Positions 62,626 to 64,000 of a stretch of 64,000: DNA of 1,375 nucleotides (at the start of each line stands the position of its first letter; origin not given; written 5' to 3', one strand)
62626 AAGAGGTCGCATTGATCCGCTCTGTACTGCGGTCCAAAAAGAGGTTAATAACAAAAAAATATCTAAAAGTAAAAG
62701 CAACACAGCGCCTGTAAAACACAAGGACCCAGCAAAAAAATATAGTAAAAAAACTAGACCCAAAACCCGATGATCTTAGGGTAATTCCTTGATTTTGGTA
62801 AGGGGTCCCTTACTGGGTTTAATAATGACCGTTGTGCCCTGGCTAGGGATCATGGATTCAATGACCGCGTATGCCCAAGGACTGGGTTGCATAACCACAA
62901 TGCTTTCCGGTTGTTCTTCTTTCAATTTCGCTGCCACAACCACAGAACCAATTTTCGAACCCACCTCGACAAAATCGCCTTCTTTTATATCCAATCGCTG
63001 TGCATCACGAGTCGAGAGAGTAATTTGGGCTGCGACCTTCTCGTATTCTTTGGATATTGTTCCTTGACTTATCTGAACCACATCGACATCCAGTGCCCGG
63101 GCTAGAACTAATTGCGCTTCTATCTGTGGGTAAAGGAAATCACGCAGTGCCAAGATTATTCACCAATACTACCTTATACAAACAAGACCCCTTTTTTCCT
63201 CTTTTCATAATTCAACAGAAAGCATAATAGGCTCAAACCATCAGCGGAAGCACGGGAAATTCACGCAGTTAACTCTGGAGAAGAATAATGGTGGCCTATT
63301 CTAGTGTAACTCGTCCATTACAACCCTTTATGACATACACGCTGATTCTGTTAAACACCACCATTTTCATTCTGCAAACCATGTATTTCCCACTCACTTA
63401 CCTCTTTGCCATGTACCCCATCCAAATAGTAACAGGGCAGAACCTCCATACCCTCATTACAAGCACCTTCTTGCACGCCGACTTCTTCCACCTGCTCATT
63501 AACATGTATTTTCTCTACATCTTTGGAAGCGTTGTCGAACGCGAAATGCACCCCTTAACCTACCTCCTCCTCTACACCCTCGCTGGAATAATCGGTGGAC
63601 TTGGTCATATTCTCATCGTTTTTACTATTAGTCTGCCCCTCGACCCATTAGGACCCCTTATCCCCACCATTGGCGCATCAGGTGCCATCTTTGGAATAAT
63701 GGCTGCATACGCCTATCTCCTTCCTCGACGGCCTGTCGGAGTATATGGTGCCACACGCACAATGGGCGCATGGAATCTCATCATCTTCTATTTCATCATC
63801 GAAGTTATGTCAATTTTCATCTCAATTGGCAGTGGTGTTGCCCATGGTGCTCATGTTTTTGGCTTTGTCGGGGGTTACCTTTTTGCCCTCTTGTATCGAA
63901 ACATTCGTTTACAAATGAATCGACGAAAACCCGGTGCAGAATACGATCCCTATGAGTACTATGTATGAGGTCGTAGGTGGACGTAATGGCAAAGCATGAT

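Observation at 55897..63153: Divergent redox island: [FeS protein, FwdB-like, CooC] facing [HdrA-MvhD fusion, 8-cluster polyferredoxin], with a convergent FwdD-like gene and no FwdA/FwdC or HdrB/HdrC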

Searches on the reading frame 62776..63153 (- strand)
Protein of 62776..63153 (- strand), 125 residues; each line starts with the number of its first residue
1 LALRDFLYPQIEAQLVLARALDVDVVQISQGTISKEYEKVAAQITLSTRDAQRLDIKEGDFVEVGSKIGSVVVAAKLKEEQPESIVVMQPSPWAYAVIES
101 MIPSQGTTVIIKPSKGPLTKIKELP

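Call 4: search_protein_families(library=pfam, proteins=[window:62776-63153:-], max_evalue=0.01)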
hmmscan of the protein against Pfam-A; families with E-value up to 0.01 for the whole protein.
window:62776-63153:- (125 aa): 1 family
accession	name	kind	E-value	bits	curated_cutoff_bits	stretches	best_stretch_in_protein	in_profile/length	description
PF01568.27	Molydop_binding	-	1.5e-11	44.7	26.8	1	30-120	18-102/110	Molydopterin dinucleotide binding domain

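Call 5: search_protein_families(library=ncbifam, proteins=[window:62776-63153:-], max_evalue=0.001)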
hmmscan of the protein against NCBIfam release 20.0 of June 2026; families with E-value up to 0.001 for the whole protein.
window:62776-63153:- (125 aa): 4 families
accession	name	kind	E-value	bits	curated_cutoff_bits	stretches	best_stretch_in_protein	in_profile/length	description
NF042908.1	FMD_DH_FwdD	exception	2.5e-11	43.8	175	1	32-107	21-97/129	tungsten-dependent formylmethanofuran dehydrogenase subunit FwdD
TIGR01591.1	Fdh-alpha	equivalog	8.6e-07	27.4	666.25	1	41-92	590-643/672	formate dehydrogenase subunit alpha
TIGR00509.1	bisC_fam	subfamily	0.00029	19.2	1017.55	1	27-93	641-708/772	molybdopterin guanine dinucleotide-containing S/N-oxide reductase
NF005895.0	PRK07860.1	equivalog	0.00071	17.7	802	1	27-115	716-803/811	NADH-quinone oxidoreductase subunit G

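Call 11: find_encoding_contigs(protein=window:62776-63153:-, flank=10000, max_places=6)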
Protein window:62776-63153:- (125 aa): 1 contig read that carries it; 1 place shown.
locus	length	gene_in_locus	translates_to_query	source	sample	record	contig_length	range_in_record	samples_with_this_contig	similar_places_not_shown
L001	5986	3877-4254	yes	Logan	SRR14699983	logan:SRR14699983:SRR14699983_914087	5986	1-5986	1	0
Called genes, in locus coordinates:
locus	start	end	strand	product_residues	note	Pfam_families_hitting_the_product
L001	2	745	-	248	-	?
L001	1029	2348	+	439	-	PF07690:MFS_1, PF13347:MFS_2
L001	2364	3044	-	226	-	PF01983:CofC, PF12804:NTP_transf_3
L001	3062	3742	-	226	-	PF01694:Rhomboid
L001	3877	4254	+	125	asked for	PF01568:Molydop_binding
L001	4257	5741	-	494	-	PF12838:Fer4_7 (weak), PF12838:Fer4_7 (weak), PF14697:Fer4_21 (weak), PF12838:Fer4_7 (weak), PF00037:Fer4 (weak), PF12838:Fer4_7 (weak), PF13187:Fer4_9 (weak), PF13237:Fer4_10 (weak), +7 more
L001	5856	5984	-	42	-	?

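Call 26: search_solved_structures(query=window:62776-63153:-, max_evalue=0.01, show_alignments=2)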
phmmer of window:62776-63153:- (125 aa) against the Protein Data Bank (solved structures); distinct sequences matched with E-value up to 0.01: 4.
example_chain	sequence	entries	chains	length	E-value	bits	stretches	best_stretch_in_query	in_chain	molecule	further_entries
8rja_D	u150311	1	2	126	1e-07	35.3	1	30-99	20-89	Formylmethanofuran dehydrogenase subunit D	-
5t5i_D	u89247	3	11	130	5.1e-07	33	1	28-107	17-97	Tungsten formylmethanofuran dehydrogenase subunit fwdD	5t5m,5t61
9sfi_S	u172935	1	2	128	2.8e-05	27.4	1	30-118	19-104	Formylmethanofuran dehydrogenase subunit D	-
2ki8_A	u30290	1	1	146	5.8e-05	26.4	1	11-120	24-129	Tungsten formylmethanofuran dehydrogenase, subunit D (FwdD-2)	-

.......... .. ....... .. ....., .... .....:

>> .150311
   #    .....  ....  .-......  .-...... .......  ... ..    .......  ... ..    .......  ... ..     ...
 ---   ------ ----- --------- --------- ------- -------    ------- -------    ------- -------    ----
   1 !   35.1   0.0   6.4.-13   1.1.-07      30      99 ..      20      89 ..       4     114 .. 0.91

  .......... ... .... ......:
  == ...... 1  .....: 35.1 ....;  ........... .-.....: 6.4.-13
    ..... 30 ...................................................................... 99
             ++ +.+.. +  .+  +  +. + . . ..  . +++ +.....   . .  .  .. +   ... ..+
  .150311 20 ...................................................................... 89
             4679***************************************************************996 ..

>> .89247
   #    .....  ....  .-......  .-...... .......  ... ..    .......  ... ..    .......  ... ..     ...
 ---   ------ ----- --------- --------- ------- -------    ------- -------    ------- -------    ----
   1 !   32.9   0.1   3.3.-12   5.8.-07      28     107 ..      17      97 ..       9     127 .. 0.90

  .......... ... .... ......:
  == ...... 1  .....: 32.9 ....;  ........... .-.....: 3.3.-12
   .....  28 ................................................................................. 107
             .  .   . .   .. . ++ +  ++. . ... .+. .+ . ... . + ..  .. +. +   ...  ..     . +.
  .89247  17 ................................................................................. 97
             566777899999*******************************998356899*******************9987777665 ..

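Call 84: search_protein_families(library=ncbifam, proteins=[L001:2364-3044:-], max_evalue=0.001)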
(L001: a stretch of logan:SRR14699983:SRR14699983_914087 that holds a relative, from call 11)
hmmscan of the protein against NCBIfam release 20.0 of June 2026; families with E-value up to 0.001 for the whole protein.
L001:2364-3044:- (226 aa): 9 families
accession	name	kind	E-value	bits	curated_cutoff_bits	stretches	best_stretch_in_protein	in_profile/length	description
TIGR03552.1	F420_cofC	equivalog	3.9e-37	127.8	105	1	8-201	2-192/196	2-phospho-L-lactate guanylyltransferase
TIGR03310.1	matur_MocA_YgfJ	equivalog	7.4e-08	32.6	186.45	1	36-194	25-186/188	molybdenum cofactor cytidylyltransferase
TIGR04282.1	glyco_like_cofC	hypoth_equivalog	3.2e-06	27.1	134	1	19-125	14-122/189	TIGR04282 family arsenosugar biosynthesis glycosyltransferase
NF001457.0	PRK00317.1-3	equivalog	7.9e-06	25.5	164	1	37-138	28-127/200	molybdenum cofactor guanylyltransferase MobA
NF009905.0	PRK13368.1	subfamily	2.8e-05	23.6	255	1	7-129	4-119/243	3-deoxy-manno-octulosonate cytidylyltransferase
NF003952.0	PRK05450.1-5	subfamily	4.1e-05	22.8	193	1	35-131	26-123/250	3-deoxy-manno-octulosonate cytidylyltransferase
NF003950.0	PRK05450.1-3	subfamily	0.00013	21.3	234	1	6-129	3-122/248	3-deoxy-manno-octulosonate cytidylyltransferase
TIGR02665.1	molyb_mobA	equivalog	0.00032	20.8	151.85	1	36-133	27-123/186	molybdenum cofactor guanylyltransferase MobA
NF010936.0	PRK14356.1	equivalog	0.0006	18.8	666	1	34-126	31-125/456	bifunctional UDP-N-acetylglucosamine diphosphorylase/glucosamine-1-phosphate N-acetyltransferase GlmU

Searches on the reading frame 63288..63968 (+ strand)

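Call 4: search_protein_families(library=pfam, proteins=[window:63288-63968:+], max_evalue=0.01)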
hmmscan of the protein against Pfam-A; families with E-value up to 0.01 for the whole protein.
window:63288-63968:+ (226 aa): 2 families
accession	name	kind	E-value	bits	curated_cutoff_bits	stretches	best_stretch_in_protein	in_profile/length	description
PF01694.28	Rhomboid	-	6.7e-30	104.6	22.6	1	52-204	3-141/143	Rhomboid domain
PF08551.15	DUF1751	-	0.0037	18.3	22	1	52-141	7-97/99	Eukaryotic integral membrane protein (DUF1751)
